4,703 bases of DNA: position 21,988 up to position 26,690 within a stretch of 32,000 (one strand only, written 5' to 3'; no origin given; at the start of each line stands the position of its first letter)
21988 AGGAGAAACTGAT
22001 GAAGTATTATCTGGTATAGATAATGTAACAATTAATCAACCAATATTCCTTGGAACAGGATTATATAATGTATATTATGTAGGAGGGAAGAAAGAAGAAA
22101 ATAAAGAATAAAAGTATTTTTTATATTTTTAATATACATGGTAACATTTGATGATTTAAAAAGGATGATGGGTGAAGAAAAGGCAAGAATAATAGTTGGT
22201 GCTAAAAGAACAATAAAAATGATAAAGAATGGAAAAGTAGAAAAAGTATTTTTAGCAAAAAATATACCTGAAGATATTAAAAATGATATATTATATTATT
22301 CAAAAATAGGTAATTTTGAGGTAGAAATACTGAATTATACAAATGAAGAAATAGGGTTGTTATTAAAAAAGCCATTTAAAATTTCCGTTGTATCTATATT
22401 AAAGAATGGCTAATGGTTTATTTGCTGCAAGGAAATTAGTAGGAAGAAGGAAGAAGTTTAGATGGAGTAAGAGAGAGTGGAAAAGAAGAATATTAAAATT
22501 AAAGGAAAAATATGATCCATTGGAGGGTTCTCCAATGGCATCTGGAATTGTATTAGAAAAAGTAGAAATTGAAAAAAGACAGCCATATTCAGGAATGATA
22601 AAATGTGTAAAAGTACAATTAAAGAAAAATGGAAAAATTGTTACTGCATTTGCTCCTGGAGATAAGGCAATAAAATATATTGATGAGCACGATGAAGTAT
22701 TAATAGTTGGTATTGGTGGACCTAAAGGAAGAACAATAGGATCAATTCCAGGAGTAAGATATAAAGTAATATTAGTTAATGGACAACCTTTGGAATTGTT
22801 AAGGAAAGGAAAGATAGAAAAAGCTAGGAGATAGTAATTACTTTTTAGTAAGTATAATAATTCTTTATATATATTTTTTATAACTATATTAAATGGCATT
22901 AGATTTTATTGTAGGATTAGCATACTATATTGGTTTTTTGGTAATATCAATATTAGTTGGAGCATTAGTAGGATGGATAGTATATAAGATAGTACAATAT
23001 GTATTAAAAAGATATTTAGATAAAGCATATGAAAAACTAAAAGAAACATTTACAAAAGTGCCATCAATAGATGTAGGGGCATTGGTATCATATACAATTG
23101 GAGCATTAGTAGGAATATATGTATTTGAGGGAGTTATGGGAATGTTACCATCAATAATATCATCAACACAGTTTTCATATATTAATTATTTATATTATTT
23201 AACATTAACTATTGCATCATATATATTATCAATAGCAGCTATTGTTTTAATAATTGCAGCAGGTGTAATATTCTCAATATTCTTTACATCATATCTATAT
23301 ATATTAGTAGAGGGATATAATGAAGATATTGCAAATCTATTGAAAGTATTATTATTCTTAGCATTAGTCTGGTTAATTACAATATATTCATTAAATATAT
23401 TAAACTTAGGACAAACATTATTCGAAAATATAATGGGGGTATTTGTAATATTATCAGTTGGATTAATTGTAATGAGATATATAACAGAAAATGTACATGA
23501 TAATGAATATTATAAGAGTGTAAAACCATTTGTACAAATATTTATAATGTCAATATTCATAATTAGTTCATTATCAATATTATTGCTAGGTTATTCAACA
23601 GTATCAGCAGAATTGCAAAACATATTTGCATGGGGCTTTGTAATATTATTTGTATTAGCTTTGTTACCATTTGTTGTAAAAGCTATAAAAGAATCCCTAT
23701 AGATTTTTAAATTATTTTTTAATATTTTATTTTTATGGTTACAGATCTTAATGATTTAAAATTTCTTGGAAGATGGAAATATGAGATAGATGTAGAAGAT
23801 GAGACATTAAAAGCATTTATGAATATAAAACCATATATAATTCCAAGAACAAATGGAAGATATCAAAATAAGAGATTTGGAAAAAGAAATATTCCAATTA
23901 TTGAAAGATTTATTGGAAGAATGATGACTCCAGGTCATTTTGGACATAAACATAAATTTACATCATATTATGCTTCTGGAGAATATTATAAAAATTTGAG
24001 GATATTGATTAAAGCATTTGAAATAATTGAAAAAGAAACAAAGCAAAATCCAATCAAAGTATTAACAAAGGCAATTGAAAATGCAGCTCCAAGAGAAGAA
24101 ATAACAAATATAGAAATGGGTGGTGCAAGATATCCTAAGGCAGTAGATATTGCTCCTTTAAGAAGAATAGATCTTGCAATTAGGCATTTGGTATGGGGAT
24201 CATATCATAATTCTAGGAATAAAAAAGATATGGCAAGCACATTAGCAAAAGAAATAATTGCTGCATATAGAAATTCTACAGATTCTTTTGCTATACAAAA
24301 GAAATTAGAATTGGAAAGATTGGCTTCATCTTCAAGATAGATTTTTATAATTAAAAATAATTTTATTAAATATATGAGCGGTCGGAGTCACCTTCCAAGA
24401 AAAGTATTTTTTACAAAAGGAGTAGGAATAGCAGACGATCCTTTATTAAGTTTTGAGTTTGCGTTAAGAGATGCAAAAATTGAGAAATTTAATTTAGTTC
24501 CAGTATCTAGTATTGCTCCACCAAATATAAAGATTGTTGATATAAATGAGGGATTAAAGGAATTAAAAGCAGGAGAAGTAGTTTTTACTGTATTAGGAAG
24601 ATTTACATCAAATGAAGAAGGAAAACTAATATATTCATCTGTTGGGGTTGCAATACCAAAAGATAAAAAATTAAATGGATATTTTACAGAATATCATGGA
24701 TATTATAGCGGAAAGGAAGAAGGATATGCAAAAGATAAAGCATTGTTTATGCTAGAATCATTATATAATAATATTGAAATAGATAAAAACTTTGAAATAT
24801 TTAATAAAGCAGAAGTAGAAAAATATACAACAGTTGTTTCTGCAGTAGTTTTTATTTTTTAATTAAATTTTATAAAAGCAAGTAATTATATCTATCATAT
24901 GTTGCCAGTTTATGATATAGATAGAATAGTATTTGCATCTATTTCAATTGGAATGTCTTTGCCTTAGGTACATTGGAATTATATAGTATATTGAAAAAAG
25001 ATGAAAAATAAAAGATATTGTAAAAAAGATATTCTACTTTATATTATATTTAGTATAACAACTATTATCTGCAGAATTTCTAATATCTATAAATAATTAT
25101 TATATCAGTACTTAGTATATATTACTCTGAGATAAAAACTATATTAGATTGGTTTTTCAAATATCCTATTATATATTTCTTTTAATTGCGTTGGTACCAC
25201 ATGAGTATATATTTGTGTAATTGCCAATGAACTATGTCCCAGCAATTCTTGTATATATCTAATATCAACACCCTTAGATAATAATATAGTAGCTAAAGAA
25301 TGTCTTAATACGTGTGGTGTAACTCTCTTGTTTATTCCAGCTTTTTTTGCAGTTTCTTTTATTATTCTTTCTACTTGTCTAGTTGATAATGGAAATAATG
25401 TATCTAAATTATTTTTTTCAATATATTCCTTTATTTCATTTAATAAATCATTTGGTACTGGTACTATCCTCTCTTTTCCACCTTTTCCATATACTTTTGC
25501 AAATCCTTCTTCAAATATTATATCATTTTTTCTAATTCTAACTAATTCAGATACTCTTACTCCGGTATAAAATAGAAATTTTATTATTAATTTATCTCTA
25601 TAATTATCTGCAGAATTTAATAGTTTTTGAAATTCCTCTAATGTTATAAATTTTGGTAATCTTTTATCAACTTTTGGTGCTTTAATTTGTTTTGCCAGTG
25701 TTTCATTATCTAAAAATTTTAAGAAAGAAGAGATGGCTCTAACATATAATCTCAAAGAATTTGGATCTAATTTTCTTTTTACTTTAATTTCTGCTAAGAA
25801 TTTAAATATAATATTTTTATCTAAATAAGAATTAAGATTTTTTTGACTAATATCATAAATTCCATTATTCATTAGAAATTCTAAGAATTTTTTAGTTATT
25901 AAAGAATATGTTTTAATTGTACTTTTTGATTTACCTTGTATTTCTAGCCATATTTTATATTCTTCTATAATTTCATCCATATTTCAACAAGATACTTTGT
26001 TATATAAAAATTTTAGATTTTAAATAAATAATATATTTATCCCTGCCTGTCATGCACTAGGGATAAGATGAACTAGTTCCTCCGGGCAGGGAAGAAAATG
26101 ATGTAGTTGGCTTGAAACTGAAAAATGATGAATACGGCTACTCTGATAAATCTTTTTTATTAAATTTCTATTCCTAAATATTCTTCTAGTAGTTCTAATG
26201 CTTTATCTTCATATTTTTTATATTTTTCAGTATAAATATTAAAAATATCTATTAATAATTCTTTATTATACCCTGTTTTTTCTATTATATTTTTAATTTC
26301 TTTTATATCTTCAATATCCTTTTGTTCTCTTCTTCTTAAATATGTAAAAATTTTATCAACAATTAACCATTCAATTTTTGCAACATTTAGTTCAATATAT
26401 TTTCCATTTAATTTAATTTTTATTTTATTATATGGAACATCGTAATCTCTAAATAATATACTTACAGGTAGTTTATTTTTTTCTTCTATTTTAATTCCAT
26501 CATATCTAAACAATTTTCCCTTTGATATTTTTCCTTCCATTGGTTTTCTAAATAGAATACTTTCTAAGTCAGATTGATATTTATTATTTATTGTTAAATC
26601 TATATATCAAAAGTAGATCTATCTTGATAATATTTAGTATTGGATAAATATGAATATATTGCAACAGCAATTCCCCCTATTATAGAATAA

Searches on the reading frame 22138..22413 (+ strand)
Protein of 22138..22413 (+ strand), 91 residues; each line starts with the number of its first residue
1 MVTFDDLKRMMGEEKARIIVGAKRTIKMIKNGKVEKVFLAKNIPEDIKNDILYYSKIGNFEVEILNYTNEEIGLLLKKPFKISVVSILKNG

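Call 88: search_protein_families(library=pfam, max_evalue=0.01, proteins=[window:22138-22413:+])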
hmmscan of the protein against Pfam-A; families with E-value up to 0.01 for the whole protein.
window:22138-22413:+ (91 aa): 1 family
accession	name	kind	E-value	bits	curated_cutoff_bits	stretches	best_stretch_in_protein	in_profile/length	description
PF01248.31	Ribosomal_L7Ae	-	1.7e-11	44.1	22.1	1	14-91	12-89/95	Ribosomal protein L7Ae/L30e/S12e/Gadd45 family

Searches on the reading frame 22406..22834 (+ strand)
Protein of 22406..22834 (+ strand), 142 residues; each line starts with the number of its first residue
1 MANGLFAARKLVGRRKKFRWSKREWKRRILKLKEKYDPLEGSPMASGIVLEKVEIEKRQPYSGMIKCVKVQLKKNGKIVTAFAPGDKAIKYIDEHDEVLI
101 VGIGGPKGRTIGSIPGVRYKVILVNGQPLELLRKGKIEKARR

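Call 88: search_protein_families(library=pfam, max_evalue=0.01, proteins=[window:22406-22834:+])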
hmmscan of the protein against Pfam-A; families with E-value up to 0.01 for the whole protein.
window:22406-22834:+ (142 aa): 1 family
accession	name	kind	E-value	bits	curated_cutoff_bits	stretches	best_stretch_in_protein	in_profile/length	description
PF00164.32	Ribosom_S12_S23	-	1.1e-36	125.4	22.3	1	33-141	2-109/110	Ribosomal protein S12/S23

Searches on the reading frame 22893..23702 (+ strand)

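Call 25: search_protein_families(library=pfam, max_evalue=0.001, proteins=[window:22893-23702:+])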
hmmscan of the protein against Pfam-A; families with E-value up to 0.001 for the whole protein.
window:22893-23702:+ (269 aa): 0 families

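Call 88: search_protein_families(library=pfam, max_evalue=0.01, proteins=[window:22893-23702:+])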
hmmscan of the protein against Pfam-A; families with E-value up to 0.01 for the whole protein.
window:22893-23702:+ (269 aa): 1 family
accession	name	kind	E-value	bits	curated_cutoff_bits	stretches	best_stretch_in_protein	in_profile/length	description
PF05231.19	MASE1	-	0.004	16.7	29.8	1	156-257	130-226/299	MASE1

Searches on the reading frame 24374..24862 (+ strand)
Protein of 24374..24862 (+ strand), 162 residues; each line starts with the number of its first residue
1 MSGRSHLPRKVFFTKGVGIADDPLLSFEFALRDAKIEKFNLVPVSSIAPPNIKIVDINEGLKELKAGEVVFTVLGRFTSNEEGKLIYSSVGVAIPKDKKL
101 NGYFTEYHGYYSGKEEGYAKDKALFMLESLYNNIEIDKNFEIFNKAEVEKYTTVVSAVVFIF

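Call 25: search_protein_families(library=pfam, max_evalue=0.001, proteins=[window:24374-24862:+])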
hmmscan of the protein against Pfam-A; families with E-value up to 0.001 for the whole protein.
window:24374-24862:+ (162 aa): 1 family
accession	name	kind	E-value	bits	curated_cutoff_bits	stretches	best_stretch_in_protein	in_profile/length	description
PF01862.21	PvlArgDC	-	9.1e-48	162.6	22.7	1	7-161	1-161/161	Pyruvoyl-dependent arginine decarboxylase (PvlArgDC)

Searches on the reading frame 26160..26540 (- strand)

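Call 25: search_protein_families(library=pfam, max_evalue=0.001, proteins=[window:26160-26540:-])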
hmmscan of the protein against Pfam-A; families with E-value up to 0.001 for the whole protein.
window:26160-26540:- (126 aa): 1 family
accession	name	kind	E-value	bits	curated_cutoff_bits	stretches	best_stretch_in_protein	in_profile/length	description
PF08843.17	AbiEii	-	0.00036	21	22.5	1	12-117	82-199/238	Nucleotidyl transferase AbiEii toxin, Type IV TA system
